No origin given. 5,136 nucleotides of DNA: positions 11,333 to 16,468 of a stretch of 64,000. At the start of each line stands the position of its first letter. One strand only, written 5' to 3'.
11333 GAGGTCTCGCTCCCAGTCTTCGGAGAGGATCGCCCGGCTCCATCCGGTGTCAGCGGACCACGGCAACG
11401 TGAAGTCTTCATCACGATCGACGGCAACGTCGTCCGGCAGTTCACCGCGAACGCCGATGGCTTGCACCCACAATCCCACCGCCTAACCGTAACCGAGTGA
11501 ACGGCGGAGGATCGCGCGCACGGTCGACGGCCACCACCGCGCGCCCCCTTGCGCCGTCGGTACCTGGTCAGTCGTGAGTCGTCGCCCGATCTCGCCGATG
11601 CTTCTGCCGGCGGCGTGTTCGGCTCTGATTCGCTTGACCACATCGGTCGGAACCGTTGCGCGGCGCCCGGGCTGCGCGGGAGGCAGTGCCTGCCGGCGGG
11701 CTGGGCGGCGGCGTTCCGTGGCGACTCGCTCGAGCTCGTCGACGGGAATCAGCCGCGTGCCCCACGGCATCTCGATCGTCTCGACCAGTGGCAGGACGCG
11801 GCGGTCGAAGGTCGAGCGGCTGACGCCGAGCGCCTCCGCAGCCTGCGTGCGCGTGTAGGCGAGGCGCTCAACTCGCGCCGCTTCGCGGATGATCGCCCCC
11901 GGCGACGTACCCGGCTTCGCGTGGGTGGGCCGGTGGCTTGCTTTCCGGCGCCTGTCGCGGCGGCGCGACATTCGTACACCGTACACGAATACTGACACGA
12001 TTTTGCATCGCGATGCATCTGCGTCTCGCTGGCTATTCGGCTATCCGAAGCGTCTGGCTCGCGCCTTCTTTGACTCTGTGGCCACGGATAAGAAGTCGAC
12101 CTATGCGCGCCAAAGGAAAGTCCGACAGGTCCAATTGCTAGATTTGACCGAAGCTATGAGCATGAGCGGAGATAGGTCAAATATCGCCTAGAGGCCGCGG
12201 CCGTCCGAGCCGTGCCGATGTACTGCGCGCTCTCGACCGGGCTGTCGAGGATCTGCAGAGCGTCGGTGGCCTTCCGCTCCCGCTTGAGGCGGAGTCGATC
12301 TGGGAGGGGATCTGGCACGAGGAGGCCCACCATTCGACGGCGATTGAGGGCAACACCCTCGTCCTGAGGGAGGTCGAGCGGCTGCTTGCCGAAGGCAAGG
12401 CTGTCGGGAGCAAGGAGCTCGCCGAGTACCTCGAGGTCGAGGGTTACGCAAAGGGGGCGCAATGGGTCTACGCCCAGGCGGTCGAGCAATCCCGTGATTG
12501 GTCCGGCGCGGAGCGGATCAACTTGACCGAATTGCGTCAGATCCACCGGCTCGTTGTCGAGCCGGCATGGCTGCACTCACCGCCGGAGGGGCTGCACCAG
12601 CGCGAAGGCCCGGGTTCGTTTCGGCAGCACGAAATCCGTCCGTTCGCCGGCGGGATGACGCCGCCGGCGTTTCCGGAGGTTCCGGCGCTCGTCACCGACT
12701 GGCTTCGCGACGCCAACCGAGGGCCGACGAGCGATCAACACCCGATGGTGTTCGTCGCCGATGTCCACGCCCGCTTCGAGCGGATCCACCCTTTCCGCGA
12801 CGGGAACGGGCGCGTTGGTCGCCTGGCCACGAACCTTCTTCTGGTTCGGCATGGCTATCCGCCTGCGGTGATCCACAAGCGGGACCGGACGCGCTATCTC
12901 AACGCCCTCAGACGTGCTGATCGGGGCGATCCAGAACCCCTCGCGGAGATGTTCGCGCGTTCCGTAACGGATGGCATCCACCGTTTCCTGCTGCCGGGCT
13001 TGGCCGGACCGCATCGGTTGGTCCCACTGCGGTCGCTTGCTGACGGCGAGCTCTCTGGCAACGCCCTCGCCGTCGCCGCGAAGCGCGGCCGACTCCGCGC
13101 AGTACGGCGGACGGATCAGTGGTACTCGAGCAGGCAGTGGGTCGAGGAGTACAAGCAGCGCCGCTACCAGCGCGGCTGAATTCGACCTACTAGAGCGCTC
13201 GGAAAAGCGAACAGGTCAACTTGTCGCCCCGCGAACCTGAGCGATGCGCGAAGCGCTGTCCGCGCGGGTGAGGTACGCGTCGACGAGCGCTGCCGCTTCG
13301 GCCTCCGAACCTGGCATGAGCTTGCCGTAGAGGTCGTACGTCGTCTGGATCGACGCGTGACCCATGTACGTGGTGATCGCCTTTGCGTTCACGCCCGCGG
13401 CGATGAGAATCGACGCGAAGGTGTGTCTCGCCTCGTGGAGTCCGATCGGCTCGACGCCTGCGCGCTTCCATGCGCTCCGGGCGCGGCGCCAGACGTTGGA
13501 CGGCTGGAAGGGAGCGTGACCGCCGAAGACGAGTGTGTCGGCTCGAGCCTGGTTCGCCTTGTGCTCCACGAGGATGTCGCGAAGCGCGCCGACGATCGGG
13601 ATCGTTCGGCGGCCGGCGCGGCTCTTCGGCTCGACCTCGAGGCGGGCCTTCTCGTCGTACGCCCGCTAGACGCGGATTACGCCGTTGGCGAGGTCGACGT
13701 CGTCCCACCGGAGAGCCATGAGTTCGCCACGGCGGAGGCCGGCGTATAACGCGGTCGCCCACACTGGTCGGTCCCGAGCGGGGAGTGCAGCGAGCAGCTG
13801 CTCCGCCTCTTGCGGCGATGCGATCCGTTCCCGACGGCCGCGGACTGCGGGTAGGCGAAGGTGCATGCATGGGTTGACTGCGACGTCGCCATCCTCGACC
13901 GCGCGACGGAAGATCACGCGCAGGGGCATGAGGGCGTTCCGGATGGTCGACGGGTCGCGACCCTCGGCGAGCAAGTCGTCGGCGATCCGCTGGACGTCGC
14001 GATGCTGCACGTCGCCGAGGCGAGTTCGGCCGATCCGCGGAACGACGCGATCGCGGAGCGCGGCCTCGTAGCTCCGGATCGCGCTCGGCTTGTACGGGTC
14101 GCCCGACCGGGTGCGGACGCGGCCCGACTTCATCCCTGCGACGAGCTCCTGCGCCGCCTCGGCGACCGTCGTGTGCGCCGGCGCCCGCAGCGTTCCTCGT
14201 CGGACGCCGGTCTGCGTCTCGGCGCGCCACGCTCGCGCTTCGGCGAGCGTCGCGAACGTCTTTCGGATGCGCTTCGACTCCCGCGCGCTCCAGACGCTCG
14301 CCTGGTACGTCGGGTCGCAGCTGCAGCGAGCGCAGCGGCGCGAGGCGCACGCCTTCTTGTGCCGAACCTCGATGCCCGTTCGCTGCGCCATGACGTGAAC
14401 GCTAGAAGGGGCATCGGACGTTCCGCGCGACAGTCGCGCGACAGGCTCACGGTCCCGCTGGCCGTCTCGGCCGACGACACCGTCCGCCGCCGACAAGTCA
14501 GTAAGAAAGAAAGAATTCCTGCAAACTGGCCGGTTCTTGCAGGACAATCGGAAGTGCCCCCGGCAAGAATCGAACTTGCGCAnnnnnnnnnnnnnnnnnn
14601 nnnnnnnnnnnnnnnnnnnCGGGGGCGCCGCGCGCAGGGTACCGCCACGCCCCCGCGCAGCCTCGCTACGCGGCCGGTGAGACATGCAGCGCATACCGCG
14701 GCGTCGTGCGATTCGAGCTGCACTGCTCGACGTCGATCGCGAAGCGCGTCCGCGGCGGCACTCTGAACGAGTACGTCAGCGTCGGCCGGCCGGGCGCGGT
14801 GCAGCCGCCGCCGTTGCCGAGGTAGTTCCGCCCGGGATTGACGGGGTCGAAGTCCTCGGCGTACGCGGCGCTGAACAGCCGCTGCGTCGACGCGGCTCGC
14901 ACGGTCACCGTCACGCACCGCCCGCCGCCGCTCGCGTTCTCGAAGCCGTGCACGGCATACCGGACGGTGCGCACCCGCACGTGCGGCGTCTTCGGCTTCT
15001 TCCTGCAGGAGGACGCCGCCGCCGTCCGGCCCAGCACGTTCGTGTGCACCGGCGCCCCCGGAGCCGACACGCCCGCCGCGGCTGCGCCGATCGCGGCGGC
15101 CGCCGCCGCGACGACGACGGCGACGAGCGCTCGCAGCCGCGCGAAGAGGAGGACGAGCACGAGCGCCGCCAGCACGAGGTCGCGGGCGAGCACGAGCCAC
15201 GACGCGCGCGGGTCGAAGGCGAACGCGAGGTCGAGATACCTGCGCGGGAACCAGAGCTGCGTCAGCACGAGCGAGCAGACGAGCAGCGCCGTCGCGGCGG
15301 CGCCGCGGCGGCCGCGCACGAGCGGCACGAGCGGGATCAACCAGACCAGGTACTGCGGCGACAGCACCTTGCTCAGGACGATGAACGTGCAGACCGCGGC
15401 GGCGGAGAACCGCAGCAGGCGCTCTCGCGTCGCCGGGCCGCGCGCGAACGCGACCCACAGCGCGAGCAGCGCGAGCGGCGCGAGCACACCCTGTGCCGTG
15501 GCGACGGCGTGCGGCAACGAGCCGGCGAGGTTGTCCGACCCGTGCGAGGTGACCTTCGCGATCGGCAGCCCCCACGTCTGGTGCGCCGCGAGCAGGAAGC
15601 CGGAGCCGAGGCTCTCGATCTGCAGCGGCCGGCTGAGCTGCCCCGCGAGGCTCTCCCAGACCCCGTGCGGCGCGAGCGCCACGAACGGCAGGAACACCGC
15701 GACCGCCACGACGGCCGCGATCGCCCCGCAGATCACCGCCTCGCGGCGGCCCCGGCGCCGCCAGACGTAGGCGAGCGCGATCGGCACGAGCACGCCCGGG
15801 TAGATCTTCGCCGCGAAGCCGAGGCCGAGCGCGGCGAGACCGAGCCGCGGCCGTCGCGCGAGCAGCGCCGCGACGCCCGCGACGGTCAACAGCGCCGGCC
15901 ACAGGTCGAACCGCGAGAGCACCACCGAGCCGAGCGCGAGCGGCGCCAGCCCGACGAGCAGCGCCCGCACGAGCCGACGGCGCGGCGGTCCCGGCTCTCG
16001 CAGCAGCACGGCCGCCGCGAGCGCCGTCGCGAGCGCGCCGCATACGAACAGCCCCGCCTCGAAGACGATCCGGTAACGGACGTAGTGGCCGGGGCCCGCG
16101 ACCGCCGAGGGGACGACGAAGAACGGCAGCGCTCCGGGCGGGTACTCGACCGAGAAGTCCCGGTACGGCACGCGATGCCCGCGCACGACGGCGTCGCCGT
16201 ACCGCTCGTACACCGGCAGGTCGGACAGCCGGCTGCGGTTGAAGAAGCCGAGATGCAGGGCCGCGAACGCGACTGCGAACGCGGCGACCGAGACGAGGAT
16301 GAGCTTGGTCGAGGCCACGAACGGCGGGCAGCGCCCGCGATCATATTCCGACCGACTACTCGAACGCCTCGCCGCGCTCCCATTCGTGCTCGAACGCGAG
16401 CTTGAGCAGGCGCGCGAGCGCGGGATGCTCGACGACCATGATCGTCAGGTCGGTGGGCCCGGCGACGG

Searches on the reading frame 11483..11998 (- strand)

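Call 99: search_protein_families(library=pfam, proteins=[window:11483-11998:-], max_evalue=0.001)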
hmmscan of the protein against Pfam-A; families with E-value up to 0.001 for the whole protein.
window:11483-11998:- (171 aa): 4 families
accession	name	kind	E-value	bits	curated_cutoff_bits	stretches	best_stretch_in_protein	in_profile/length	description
PF07508.19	Recombinase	-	7.7e-06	26.5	21.1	1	120-168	6-53/102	Recombinase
PF02954.25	HTH_8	-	0.00056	20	22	0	46-67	17-38/42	Bacterial regulatory protein, Fis family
PF13384.12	HTH_23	-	0.00058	20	24.6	0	47-66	17-36/50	Homeodomain-like domain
PF20432.4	Xre-like-HTH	-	0.00099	19.8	25.8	0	44-67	20-42/63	Antitoxin Xre-like helix-turn-helix domain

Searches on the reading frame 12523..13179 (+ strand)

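Call 99: search_protein_families(library=pfam, proteins=[window:12523-13179:+], max_evalue=0.001)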
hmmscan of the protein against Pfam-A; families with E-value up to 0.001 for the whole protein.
window:12523-13179:+ (218 aa): 1 family
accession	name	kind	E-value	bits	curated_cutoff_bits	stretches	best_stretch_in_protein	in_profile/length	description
PF02661.23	Fic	-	2.4e-17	64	24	1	3-107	6-93/93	Fic/DOC family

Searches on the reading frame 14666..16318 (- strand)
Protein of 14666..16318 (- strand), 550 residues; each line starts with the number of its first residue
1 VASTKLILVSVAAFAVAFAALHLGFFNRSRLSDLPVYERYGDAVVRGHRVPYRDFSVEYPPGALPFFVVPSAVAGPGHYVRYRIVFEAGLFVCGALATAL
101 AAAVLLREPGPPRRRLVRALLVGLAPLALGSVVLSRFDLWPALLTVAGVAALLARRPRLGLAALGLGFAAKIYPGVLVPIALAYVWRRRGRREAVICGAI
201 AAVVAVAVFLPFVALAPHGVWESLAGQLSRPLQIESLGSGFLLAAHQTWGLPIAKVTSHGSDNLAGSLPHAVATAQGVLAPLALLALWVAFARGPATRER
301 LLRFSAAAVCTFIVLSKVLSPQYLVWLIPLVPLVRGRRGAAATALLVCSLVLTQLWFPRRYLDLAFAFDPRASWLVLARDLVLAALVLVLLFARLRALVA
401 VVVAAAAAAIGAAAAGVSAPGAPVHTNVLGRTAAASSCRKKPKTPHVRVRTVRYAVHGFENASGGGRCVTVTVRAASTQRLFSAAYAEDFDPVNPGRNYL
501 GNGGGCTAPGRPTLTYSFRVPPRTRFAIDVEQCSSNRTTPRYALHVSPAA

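Call 99: search_protein_families(library=pfam, proteins=[window:14666-16318:-], max_evalue=0.001)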
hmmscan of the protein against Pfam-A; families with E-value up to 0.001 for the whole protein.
window:14666-16318:- (550 aa): 1 family
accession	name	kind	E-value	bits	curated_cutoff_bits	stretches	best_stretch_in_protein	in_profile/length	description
PF09594.16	GT87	-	4.4e-10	40.2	25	1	59-321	3-237/237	Glycosyltransferase family 87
